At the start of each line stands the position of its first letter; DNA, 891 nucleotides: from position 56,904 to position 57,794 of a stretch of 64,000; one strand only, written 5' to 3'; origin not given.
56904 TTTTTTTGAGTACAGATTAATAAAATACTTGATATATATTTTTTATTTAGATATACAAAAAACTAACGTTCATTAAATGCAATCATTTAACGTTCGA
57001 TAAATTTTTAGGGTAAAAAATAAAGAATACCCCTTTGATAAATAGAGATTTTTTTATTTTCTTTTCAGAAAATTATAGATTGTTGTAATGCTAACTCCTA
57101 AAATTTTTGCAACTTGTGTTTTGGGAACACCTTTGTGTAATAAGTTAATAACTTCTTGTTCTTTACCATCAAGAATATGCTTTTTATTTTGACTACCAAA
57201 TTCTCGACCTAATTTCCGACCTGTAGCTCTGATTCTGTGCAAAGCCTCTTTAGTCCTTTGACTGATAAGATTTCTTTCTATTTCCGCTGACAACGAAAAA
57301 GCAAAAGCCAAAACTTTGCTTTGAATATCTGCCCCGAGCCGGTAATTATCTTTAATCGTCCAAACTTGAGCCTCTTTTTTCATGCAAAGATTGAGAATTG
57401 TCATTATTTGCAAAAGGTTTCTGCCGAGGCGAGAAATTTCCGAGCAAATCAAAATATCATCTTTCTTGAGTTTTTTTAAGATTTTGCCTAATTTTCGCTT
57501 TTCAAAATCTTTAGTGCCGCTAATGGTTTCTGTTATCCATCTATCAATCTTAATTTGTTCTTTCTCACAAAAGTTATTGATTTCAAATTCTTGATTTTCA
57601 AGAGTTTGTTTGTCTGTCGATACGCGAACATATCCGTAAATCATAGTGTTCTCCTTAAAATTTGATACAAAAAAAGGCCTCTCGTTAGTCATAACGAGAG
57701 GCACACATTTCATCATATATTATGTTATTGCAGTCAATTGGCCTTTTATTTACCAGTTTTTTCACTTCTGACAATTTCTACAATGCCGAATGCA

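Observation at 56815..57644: Candidate invertible promoter between a Hin/Mpi-type serine invertase and a 5-gene surface-glycan decoration operon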

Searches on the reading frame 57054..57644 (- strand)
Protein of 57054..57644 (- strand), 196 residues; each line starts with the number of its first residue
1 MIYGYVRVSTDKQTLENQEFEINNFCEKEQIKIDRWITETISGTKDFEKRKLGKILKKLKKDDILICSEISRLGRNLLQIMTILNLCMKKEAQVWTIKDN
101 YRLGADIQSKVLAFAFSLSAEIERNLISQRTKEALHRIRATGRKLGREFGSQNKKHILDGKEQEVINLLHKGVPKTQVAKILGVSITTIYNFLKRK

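Call 6: search_protein_families(library=pfam, proteins=[window:57054-57644:-], max_evalue=0.001)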
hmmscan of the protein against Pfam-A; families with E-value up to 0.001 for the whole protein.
window:57054-57644:- (196 aa): 5 families
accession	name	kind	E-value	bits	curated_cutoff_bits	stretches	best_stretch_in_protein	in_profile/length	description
PF00239.26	Resolvase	-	4.6e-33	114.8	23.3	1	2-143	1-144/145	Resolvase, N terminal domain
PF02796.21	HTH_7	-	2.1e-06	28.2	23.8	1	163-190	12-39/45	Helix-turn-helix domain of resolvase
PF13384.12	HTH_23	-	2.3e-05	24.5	24.6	1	164-195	9-40/50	Homeodomain-like domain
PF13518.12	HTH_28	-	0.00041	20.8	25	0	164-195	4-35/52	Helix-turn-helix domain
PF13542.12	HTH_Tnp_ISL3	-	0.00056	19.8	27.4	1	162-194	17-48/51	Helix-turn-helix domain of transposase family ISL3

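Call 13: search_protein_families(library=ncbifam, proteins=[window:57054-57644:-], max_evalue=0.00001)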
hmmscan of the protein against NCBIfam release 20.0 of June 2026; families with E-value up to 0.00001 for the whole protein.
window:57054-57644:- (196 aa): 6 families
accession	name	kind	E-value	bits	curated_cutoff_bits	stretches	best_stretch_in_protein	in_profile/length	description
NF009949.0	PRK13413.1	equivalog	2.6e-93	311.4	272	1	1-195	1-195/203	master DNA invertase Mpi family serine-type recombinase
NF047344.1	SCCmet_CcrA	equivalog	1.5e-11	44.1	700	1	3-143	5-147/442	cassette chromosome recombinase CcrA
NF049883.1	resolv_YneB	equivalog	2e-10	40.5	175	1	5-181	5-188/211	YneB family resolvase-like protein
NF033518.0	transpos_IS607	equivalog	8.9e-09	35.1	110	1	2-97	56-152/187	IS607 family transposase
NF047343.1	SCCmet_CcrB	equivalog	1.3e-07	30.6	900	1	3-136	10-149/542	cassette chromosome recombinase CcrB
NF041201.1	recomb_XisF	equivalog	1e-06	28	375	1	2-170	1-170/465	fdxN element excision recombinase XisF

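Call 15: find_encoding_contigs(protein=window:57054-57644:-, flank=4000, max_places=10)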
Protein window:57054-57644:- (196 aa): 23 contigs read that carry it; 8 places shown.
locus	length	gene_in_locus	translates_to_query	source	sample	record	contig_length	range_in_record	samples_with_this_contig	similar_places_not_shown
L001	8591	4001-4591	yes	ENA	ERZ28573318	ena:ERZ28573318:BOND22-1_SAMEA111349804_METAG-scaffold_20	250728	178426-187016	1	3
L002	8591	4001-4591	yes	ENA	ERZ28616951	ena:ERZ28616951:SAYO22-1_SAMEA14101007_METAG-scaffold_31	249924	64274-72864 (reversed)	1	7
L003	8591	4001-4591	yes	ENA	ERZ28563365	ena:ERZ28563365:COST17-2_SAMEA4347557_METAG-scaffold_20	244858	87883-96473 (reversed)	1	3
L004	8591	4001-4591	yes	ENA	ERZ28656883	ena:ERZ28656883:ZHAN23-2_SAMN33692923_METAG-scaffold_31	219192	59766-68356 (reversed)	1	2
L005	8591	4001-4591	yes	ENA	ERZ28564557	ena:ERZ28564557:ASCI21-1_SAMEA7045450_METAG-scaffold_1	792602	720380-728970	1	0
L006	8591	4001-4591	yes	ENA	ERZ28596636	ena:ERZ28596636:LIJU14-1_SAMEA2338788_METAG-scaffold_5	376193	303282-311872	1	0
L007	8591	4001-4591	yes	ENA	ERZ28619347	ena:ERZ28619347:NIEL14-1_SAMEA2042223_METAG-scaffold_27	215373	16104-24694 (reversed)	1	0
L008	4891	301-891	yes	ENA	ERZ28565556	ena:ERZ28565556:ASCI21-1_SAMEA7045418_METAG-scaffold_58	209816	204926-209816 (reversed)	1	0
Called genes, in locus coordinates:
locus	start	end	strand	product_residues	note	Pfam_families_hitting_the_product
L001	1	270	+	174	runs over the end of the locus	PF08875:DUF1833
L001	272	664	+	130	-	PF00877:NLPC_P60 (weak)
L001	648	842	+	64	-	-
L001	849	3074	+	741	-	PF24801:FNIII-A_GpJ, PF13550:Phage-tail_3 (weak)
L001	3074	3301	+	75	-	-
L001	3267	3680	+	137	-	-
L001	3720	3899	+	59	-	-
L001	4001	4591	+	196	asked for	PF00239:Resolvase, PF13384:HTH_23 (faint), PF02796:HTH_7 (weak)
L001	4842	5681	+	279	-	PF00535:Glycos_transf_2, PF10111:Glyco_tranf_2_2, PF13641:Glyco_tranf_2_3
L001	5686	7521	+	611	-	PF13419:HAD_2 (weak)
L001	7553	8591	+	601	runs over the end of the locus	PF13439:Glyco_transf_4 (weak), PF00534:Glycos_transf_1, PF13692:Glyco_trans_1_4, PF25087:GMPPB_C (faint), PF00132:Hexapep, PF14602:Hexapep_2 (weak)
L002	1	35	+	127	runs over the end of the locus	PF00877:NLPC_P60 (weak)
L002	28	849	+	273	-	PF13365:Trypsin_2 (faint)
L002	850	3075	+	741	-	PF24801:FNIII-A_GpJ, PF13550:Phage-tail_3 (weak)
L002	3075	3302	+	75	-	-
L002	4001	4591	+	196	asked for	PF00239:Resolvase, PF13384:HTH_23 (faint), PF02796:HTH_7 (weak)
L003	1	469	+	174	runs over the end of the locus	PF08875:DUF1833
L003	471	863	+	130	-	PF00877:NLPC_P60 (weak)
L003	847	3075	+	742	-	PF24801:FNIII-A_GpJ, PF13550:Phage-tail_3 (weak)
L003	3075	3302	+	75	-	-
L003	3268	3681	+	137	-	-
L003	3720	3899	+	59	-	-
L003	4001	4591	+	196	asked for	PF00239:Resolvase, PF13384:HTH_23 (faint), PF02796:HTH_7 (weak)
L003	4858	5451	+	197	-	-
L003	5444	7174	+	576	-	PF00535:Glycos_transf_2, PF10111:Glyco_tranf_2_2, PF13641:Glyco_tranf_2_3, PF14305:ATPgrasp_TupA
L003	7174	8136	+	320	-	PF05222:AlaDh_PNT_N, PF02826:2-Hacid_dh_C (weak), PF01262:AlaDh_PNT_C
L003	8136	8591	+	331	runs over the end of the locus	PF14305:ATPgrasp_TupA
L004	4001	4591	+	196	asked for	PF00239:Resolvase, PF13384:HTH_23 (faint), PF02796:HTH_7 (weak)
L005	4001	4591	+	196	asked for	PF00239:Resolvase, PF13384:HTH_23 (faint), PF02796:HTH_7 (weak)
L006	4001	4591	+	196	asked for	PF00239:Resolvase, PF13384:HTH_23 (faint), PF02796:HTH_7 (weak)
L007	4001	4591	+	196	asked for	PF00239:Resolvase, PF13384:HTH_23 (faint), PF02796:HTH_7 (weak)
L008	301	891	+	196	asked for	PF00239:Resolvase, PF13384:HTH_23 (faint), PF02796:HTH_7 (weak)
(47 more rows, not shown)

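Call 20: find_related_loci(query=window:57054-57644:-, collection=genome_contigs, flank=6000)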
Query window:57054-57644:- (196 aa) in genome_contigs; peptide patterns used: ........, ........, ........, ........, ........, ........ (x = any residue, [..] = any of these).
600 stretches matched a pattern (row limit reached: there are more); 474 encode a relative of the query (tblastn E <= 1e-3); the best 80 are kept; 80 distinct loci.
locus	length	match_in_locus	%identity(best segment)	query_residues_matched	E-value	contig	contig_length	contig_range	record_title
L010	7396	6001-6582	85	1-194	1e-109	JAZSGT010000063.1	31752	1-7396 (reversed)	MAG: Alphaproteobacteria bacterium isolate T1900044577_TS20190043.MAGScoT_cleanbin_000024 SGB_515_k141_198135, whole gen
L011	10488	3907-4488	87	1-194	7e-105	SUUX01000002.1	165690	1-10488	MAG: Alphaproteobacteria bacterium isolate SIG57 NODE_1707_length_165690_cov_7.769840, whole genome shotgun sequence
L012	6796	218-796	81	1-193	3e-104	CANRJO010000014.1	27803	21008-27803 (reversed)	MAG: uncultured Alphaproteobacteria bacterium isolate Lapin-021__bin60 genome assembly, contig: Lapin-021__NODE_1903_len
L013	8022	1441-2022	85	1-194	6e-103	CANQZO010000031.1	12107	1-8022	MAG: Candidatus Gastranaerophilales bacterium isolate Lapin-017__bin48 genome assembly, contig: Lapin-017__NODE_3699_len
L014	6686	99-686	85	1-196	7e-103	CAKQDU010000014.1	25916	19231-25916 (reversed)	MAG: uncultured Alphaproteobacteria bacterium isolate REFINED_METABAT215_TOP10_CONTIGS_1500_ASSEMBLY_K77_MERGED__Hadza_M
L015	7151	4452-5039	86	1-196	8e-103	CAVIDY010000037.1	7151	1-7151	Bacteroidaceae bacterium isolate H07635-L1_cleanbin_000017 genome assembly, contig: Spades_H07635-L1_contig_4661, whole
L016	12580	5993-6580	74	1-196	2e-97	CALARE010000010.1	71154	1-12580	MAG TPA_asm: uncultured Alphaproteobacteria bacterium isolate SRR6425825_bin.103_CONCOCT_v1.1_MAG genome assembly, conti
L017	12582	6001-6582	82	1-194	2e-97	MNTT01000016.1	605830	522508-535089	MAG: Acetobacter sp. 46_36 Ley3_66761_scaffold_38, whole genome shotgun sequence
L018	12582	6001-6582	81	1-194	2e-97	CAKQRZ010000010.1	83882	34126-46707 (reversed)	MAG: uncultured Alphaproteobacteria bacterium isolate REFINED_METABAT215_TOP10_CONTIGS_1500_ASSEMBLY_K77_MERGED__Hadza_M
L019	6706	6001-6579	69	1-193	8e-96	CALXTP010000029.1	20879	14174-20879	MAG: uncultured Alphaproteobacteria bacterium isolate E19__bin231 genome assembly, contig: E19__k127_9708847, whole geno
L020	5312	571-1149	73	1-193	3e-95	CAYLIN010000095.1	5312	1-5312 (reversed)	MAG TPA_asm: uncultured Azospirillaceae bacterium isolate SRP199465_co2_209 genome assembly, contig: NODE_46787_length_5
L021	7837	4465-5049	73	1-195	1e-93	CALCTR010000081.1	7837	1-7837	MAG TPA_asm: uncultured Alphaproteobacteria bacterium isolate SRR6425795_bin.15_CONCOCT_v1.1_MAG genome assembly, contig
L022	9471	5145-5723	70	1-193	3e-92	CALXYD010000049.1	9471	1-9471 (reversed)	MAG: uncultured Alphaproteobacteria bacterium isolate BRZ_KS__bin39 genome assembly, contig: BRZ_KS__NODE_13469_length_9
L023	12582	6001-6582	72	1-194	4e-92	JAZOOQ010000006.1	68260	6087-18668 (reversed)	MAG: Alphaproteobacteria bacterium isolate T1900045627_YK20190321.MAGScoT_cleanbin_000013 SGB_8036_k141_2634181, whole g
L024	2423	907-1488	76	1-194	3e-95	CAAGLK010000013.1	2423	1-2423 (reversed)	MAG TPA_asm: Helicobacteraceae bacterium, isolate HGM09004, WGS project CAAGLK010000000 data, contig: SRS476348_56_k119_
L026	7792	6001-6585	74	1-195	4e-89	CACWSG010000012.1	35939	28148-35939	MAG: uncultured proteobacterium isolate RUG10873 genome assembly, contig: RUG10873_asm_12, whole genome shotgun sequence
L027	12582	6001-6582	76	1-194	1e-87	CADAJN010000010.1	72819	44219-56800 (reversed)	MAG: uncultured proteobacterium isolate RUG13362 genome assembly, contig: RUG13362_asm_10, whole genome shotgun sequence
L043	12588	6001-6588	65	1-196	5e-82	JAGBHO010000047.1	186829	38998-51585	MAG: Alphaproteobacteria bacterium isolate RGIG9125 Water_deer_Rectum.Co__c1335840, whole genome shotgun sequence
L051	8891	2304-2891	65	1-196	3e-81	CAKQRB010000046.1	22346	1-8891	MAG: uncultured Alphaproteobacteria bacterium isolate REFINED_METABAT215_TOP10_CONTIGS_1500_ASSEMBLY_K127_MEGAHIT__Hadza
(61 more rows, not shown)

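Call 43: search_protein_families(library=phrogs, proteins=[window:57054-57644:-], max_evalue=0.00001)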
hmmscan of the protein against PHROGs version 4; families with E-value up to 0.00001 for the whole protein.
window:57054-57644:- (196 aa): 3 families
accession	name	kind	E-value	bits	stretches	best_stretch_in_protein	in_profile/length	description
phrog_125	-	DNA, RNA and nucleotide metabolism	8.8e-48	164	1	1-195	21-202/254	DNA invertase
phrog_95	-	integration and excision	1.5e-22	80.9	1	3-146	91-241/651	integrase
phrog_6620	-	integration and excision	1.2e-07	32.5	1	4-120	60-177/201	transposase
